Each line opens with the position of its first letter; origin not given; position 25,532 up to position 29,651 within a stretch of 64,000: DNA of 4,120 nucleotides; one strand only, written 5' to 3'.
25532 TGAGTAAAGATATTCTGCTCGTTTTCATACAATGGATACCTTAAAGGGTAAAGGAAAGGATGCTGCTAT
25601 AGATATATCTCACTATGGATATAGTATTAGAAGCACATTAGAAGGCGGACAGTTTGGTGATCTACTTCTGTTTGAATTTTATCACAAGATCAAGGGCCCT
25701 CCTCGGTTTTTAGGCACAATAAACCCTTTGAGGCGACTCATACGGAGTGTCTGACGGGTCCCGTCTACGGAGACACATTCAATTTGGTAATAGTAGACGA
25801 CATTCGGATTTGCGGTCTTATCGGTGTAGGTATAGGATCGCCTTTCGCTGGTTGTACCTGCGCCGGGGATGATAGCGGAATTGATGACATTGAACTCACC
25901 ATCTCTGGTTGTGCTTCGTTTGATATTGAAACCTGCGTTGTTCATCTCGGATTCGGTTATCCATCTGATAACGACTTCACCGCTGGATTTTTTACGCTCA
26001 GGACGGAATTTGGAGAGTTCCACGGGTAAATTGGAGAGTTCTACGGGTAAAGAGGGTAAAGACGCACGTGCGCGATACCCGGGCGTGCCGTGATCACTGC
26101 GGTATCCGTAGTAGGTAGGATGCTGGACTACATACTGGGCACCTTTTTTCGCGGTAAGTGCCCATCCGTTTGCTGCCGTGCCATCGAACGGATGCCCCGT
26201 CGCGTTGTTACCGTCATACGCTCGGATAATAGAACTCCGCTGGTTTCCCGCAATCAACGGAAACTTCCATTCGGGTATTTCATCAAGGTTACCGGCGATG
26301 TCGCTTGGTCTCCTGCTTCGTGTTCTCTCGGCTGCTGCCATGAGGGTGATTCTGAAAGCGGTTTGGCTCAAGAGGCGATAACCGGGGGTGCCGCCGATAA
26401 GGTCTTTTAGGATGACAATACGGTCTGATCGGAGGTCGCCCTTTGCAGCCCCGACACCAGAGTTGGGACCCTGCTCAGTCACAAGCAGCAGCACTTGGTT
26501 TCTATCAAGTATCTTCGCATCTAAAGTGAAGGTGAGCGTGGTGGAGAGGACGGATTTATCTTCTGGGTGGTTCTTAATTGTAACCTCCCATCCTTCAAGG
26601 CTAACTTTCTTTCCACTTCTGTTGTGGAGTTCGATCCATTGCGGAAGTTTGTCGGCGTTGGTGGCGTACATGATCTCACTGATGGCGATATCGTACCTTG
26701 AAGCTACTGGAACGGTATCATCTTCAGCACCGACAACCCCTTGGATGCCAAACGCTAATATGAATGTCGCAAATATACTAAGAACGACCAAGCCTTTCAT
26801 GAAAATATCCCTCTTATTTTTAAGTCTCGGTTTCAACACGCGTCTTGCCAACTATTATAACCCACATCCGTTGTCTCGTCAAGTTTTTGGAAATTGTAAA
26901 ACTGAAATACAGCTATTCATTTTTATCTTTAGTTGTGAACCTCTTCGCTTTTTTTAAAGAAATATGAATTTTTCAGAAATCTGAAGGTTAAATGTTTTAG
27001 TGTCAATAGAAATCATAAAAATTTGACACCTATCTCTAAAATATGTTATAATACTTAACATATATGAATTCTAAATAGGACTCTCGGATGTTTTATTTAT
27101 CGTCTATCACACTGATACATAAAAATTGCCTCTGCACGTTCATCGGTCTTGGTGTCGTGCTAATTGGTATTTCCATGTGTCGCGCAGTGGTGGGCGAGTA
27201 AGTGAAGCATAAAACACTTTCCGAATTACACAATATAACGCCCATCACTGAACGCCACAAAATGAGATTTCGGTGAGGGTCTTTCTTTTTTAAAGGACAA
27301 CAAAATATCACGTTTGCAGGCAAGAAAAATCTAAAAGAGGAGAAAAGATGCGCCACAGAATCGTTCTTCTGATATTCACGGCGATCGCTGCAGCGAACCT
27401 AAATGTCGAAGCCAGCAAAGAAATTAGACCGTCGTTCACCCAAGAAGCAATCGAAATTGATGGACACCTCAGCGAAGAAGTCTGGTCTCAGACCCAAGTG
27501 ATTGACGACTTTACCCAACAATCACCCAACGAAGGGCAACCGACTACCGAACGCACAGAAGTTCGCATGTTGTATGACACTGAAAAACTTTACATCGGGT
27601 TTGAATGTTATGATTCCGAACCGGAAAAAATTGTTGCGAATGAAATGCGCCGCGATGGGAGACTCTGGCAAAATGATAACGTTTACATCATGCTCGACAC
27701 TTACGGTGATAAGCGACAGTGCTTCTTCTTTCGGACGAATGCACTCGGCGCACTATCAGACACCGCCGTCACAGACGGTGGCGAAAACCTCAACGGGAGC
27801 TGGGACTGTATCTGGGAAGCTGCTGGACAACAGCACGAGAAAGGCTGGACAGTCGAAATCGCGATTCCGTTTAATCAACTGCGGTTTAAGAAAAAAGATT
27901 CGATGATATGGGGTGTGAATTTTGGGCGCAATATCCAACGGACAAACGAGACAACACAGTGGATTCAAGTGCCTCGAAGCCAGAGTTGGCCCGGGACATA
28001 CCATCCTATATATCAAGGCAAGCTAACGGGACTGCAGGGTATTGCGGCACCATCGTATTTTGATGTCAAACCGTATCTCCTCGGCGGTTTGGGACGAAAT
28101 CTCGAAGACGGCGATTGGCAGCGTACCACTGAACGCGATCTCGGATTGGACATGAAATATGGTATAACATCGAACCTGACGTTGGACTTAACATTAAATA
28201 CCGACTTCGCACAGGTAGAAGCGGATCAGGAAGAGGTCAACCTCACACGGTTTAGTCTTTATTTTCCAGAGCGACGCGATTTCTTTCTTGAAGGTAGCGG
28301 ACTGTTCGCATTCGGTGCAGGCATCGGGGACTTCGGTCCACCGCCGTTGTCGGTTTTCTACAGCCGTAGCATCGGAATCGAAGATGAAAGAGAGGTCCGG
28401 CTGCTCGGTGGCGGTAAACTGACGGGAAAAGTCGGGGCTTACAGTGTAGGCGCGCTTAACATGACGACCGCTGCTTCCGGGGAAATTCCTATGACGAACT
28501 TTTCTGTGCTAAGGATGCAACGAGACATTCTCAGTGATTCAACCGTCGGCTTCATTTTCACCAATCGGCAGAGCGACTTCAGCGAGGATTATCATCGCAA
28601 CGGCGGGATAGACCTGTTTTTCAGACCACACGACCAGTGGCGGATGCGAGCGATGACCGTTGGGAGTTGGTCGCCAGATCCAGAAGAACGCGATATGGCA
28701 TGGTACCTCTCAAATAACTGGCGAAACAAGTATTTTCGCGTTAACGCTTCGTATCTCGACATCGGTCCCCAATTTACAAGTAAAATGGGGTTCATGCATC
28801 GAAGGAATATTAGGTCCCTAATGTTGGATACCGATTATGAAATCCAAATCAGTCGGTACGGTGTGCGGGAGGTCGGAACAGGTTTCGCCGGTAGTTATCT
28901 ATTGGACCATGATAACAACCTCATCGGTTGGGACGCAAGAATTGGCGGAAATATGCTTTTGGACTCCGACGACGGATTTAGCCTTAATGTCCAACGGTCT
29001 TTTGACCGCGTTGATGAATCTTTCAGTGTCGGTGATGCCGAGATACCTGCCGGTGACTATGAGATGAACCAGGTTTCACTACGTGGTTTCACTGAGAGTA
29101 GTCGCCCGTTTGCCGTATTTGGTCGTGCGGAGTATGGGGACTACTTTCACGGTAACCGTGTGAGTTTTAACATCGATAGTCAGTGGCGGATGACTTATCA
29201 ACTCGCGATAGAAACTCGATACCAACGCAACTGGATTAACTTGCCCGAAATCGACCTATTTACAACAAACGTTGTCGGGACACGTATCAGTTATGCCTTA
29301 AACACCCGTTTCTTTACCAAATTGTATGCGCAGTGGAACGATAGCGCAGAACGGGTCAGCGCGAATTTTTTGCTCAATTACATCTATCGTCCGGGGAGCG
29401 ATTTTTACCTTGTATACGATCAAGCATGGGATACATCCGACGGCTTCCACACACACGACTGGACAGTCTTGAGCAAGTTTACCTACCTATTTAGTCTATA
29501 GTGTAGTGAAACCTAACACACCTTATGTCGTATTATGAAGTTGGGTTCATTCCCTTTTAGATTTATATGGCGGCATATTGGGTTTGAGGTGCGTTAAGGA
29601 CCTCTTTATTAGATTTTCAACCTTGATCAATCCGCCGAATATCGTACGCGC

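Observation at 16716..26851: Apparent operon of an LTD protein plus four tandem paralogous lipoprotein genes fusing trypsin-like proteases to TPR repeats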

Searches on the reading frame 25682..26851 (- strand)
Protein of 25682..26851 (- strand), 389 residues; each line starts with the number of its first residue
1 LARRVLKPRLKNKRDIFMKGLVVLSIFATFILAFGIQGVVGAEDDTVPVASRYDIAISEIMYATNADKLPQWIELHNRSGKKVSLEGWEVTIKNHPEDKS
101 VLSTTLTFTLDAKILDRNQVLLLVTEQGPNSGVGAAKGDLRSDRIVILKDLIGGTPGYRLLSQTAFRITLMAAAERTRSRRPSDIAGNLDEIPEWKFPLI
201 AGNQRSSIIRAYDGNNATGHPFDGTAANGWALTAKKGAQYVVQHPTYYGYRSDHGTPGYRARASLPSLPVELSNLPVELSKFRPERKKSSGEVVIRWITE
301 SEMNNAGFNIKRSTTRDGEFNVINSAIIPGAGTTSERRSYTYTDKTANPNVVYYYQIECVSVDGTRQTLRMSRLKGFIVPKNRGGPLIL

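Call 3: search_protein_families(library=pfam, proteins=[window:25682-26851:-], max_evalue=0.01)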
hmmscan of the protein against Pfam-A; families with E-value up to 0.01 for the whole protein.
window:25682-26851:- (389 aa): 1 family
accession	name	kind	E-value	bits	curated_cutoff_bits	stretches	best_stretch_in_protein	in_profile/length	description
PF00932.25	LTD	-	9e-11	42.6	34.3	1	50-146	3-93/109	Lamin Tail Domain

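Call 4: search_protein_families(library=ncbifam, proteins=[window:25682-26851:-], max_evalue=0.01)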
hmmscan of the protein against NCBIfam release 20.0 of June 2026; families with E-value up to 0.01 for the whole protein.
window:25682-26851:- (389 aa): 0 families

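Call 54: search_protein_families(library=pfam, proteins=[window:25682-26800:-], max_evalue=5)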
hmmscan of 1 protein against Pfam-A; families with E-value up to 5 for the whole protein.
window:25682-26800:- (372 aa): 1 family
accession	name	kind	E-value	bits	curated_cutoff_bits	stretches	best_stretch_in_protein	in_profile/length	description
PF00932.25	LTD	-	8.1e-11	42.7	34.3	1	33-129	3-93/109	Lamin Tail Domain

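Call 55: search_solved_structures(query=window:25682-26800:-, max_evalue=1)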
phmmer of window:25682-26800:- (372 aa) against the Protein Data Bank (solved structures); distinct sequences matched with E-value up to 1: 3.
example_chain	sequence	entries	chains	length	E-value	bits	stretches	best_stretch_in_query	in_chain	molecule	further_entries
2w6r_A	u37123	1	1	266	0.25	13.6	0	254-303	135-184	IMIDAZOLE GLYCEROL PHOSPHATE SYNTHASE SUBUNIT HISF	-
3og3_A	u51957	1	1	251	0.28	13.4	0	257-303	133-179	Imidazole glycerol phosphate synthase subunit hisF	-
3tdn_A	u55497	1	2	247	0.31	13.3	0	257-303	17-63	FLR SYMMETRIC ALPHA-BETA TIM BARREL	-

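Call 66: find_homologous_proteins(query=window:25682-26800:-)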
Query window:25682-26800:- (372 aa): 499 proteins with E <= 0.001 among 4180 candidates; the best 120 are listed.
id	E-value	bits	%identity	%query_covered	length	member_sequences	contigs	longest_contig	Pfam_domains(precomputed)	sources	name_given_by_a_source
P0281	1.1e-246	836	100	100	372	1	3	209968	PF00932.26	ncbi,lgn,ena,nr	ncbi:MAG: lamin tail domain-containing protein [Candidatus Poribacteria bacterium]|nr:lamin tail dom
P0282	1.0e-216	737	87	100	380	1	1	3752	PF00932.26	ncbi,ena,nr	ncbi:MAG: lamin tail domain-containing protein [Candidatus Poribacteria bacterium]|nr:lamin tail dom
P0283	2.3e-196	670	82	99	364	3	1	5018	PF00932.26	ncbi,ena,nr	ncbi:MAG: lamin tail domain-containing protein [Candidatus Poribacteria bacterium]|nr:lamin tail dom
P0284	3.2e-196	670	83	100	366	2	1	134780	PF00932.26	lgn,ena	-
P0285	1.1e-191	655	82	98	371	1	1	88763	PF00932.26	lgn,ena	-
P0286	2.9e-191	653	82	97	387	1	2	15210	PF00932.26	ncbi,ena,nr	ncbi:lamin tail domain-containing protein [Candidatus Poribacteria bacterium]|nr:lamin tail domain-c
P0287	8.7e-191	652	81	98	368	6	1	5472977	PF00932.26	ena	-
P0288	2.4e-190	650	81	98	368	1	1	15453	PF00932.26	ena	-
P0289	1.5e-189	648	82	97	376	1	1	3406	PF00932.26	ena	-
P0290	3.1e-188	643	83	97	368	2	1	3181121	PF00932.26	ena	-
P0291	1.7e-186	638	79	99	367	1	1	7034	PF00932.26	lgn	-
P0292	4.5e-186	636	79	99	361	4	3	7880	PF00932.26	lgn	-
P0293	2.3e-185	634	80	97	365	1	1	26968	PF00932.26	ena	-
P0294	1.1e-184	632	79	98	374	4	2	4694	PF00932.26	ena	-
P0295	8.6e-184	629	77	100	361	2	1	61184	PF00932.26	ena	-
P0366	3.5e-156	538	53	97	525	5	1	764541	PF00932.26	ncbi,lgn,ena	-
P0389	1.9e-140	486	60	100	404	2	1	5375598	PF00932.26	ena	-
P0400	4.8e-132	458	59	93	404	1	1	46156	PF00932.26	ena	-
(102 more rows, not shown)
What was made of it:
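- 25682..26800 (-): LTD gene (372 aa from the ATG; the ORF extends to a TTG at 26851). It has a signal peptide and a lamin-tail domain at aa 33-129; the rest matches no known family. Orthologs at 53-100% identity, all those named being Candidatus Poribacteria (call 66).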

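Call 68: find_encoding_contigs(protein=P0366, flank=9000, max_places=1)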
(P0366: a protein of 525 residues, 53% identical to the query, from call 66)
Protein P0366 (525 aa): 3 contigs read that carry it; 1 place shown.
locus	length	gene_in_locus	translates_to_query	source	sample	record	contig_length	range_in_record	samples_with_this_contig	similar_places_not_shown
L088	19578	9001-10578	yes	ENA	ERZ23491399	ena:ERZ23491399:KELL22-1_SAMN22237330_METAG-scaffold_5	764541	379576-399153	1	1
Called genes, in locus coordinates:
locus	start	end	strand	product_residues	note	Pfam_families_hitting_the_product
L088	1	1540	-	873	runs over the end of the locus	PF17162:DUF5118 (weak), PF17148:DUF5117, PF16313:DUF4953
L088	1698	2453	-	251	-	PF05721:PhyH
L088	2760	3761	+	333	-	PF08240:ADH_N, PF00107:ADH_zinc_N, PF13602:ADH_zinc_N_2 (weak)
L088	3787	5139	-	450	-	PF08666:SAF (faint), PF21135:DRL_cat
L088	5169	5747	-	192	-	PF13302:Acetyltransf_3, PF00583:Acetyltransf_1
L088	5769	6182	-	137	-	PF13650:Asp_protease_2, PF13975:gag-asp_proteas (weak)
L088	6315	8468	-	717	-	PF06452:CBM9_1, PF19313:DUF5916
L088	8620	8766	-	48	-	-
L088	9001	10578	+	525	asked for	PF00932:LTD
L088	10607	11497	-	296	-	-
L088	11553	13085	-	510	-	-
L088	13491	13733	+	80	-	-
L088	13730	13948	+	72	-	PF10049:DUF2283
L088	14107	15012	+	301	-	PF00685:Sulfotransfer_1, PF13469:Sulfotransfer_3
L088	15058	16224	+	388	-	PF02746:MR_MLE_N, PF13378:MR_MLE_C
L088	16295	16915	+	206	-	PF00485:PRK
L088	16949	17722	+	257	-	PF08241:Methyltransf_11, PF13649:Methyltransf_25 (weak)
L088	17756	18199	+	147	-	PF13673:Acetyltransf_10, PF00583:Acetyltransf_1, PF13508:Acetyltransf_7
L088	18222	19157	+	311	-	PF00962:A_deaminase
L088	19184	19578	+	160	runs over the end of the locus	PF00583:Acetyltransf_1, PF13673:Acetyltransf_10, PF13508:Acetyltransf_7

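Call 69: find_encoding_contigs(protein=P0389, flank=9000, max_places=1)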
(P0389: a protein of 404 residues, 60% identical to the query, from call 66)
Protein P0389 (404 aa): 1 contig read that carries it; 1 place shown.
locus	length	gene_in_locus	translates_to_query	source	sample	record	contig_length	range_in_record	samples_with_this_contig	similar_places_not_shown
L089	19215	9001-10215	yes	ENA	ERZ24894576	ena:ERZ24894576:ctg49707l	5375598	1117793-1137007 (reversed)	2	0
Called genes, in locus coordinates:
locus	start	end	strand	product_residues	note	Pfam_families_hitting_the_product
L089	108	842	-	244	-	PF05721:PhyH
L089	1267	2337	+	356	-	PF08240:ADH_N, PF00107:ADH_zinc_N, PF13602:ADH_zinc_N_2 (weak)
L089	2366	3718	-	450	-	PF21135:DRL_cat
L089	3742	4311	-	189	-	PF13302:Acetyltransf_3, PF00583:Acetyltransf_1 (weak)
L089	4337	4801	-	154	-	PF13650:Asp_protease_2 (weak), PF13975:gag-asp_proteas (weak)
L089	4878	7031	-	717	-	PF06452:CBM9_1, PF19313:DUF5916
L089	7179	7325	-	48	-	-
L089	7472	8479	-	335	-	PF02615:Ldh_2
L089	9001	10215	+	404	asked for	PF00932:LTD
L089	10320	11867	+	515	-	PF00089:Trypsin, PF13365:Trypsin_2, PF13414:TPR_11, PF13432:TPR_16 (weak), PF13414:TPR_11 (weak), PF13371:TPR_9 (weak), PF13432:TPR_16 (weak), PF13414:TPR_11, +10 more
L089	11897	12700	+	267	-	-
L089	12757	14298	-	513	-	-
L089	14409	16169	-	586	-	PF00664:ABC_membrane, PF00005:ABC_tran, PF02463:SMC_N (faint)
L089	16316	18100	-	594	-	PF00664:ABC_membrane, PF00005:ABC_tran, PF13304:AAA_21 (faint)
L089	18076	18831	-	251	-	PF13385:Laminin_G_3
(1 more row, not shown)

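Call 70: find_encoding_contigs(protein=P0400, flank=9000, max_places=1)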
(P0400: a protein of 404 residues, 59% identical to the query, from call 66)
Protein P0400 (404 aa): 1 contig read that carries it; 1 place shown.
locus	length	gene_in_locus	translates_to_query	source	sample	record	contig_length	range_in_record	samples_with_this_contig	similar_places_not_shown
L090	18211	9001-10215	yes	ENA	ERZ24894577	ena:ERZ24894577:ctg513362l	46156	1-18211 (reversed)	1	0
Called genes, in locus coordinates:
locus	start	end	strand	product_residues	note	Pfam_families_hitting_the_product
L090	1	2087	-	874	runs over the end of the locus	PF17162:DUF5118, PF17148:DUF5117, PF16313:DUF4953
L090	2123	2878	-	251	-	PF05721:PhyH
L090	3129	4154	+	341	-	PF08240:ADH_N, PF00107:ADH_zinc_N, PF13602:ADH_zinc_N_2 (weak)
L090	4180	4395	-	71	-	-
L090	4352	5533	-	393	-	PF21135:DRL_cat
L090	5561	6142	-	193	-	PF13302:Acetyltransf_3, PF00583:Acetyltransf_1 (weak)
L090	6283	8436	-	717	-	PF06452:CBM9_1, PF19313:DUF5916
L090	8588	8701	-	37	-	-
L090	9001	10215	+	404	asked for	PF00932:LTD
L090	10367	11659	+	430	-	PF13365:Trypsin_2, PF13414:TPR_11 (faint)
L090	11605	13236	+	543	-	-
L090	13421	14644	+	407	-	PF00089:Trypsin (weak), PF13365:Trypsin_2, PF13424:TPR_12 (faint), PF00515:TPR_1 (faint), PF07719:TPR_2 (faint), PF13174:TPR_6 (faint), PF13432:TPR_16 (weak), PF13181:TPR_8 (weak), +6 more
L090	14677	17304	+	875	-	PF13365:Trypsin_2, PF13414:TPR_11 (weak), PF13432:TPR_16, PF14559:TPR_19 (weak), PF13371:TPR_9 (weak), PF13365:Trypsin_2, PF00515:TPR_1, PF13414:TPR_11, +19 more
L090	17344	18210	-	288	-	?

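Call 76: search_protein_families(library=padloc, proteins=[window:25682-26800:-], max_evalue=0.001)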
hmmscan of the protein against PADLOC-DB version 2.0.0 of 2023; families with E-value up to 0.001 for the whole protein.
window:25682-26800:- (372 aa): 0 families

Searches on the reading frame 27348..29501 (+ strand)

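Call 29: search_protein_families(library=pfam, proteins=[window:27348-29501:+], max_evalue=0.001)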
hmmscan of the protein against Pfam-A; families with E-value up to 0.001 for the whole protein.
window:27348-29501:+ (717 aa): 2 families
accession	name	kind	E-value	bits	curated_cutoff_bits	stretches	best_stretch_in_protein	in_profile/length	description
PF19313.5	DUF5916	-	2.8e-23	82.9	22.6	1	242-626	9-418/572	Domain of unknown function (DUF5916)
PF06452.16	CBM9_1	-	2.3e-11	44.4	23.4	1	37-196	1-150/185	Carbohydrate family 9 binding domain-like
